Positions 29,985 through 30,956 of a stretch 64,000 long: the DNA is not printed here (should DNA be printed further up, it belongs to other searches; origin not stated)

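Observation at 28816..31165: Translationally coupled operon: DOPA-4,5-dioxygenase-family protein plus three DUF924 modules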

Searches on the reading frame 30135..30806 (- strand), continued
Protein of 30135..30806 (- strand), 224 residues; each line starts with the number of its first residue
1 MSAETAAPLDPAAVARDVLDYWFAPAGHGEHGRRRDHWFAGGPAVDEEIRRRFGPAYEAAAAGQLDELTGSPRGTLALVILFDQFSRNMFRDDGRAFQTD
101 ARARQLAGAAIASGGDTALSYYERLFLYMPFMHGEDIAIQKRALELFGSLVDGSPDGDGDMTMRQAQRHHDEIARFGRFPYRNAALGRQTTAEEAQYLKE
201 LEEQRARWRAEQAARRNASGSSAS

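Call 68: find_encoding_contigs(protein=P0195, flank=5000, max_places=2)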
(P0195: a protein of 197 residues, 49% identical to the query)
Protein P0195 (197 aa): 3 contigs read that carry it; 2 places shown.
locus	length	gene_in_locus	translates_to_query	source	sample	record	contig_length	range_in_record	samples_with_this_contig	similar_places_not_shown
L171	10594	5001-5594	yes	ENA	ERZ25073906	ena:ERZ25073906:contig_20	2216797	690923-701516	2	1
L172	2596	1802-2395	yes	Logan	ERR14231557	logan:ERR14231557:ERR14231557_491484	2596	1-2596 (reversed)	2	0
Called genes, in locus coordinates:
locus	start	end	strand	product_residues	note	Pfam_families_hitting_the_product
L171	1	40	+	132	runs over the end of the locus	PF00903:Glyoxalase, PF13669:Glyoxalase_4 (weak)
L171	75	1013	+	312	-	PF00296:Bac_luciferase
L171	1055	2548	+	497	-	PF00890:FAD_binding_2, PF01266:DAO, PF03486:HI0933_like (faint), PF07992:Pyr_redox_2 (faint), PF12831:FAD_oxidored (faint)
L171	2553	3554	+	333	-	PF00478:IMPDH, PF03060:NMO, PF01070:FMN_dh (weak)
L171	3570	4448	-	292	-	-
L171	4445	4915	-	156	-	PF00383:dCMP_cyt_deam_1, PF14437:MafB19-deam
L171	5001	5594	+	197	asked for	PF06041:DUF924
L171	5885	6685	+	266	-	PF00561:Abhydrolase_1, PF12146:Hydrolase_4, PF12697:Abhydrolase_6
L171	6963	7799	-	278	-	PF00296:Bac_luciferase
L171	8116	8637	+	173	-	PF07811:TadE (weak)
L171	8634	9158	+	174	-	PF07811:TadE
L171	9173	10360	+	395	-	PF13400:Tad (weak)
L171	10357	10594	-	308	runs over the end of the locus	PF14236:DruA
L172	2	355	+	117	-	?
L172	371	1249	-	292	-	-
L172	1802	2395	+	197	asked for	PF06041:DUF924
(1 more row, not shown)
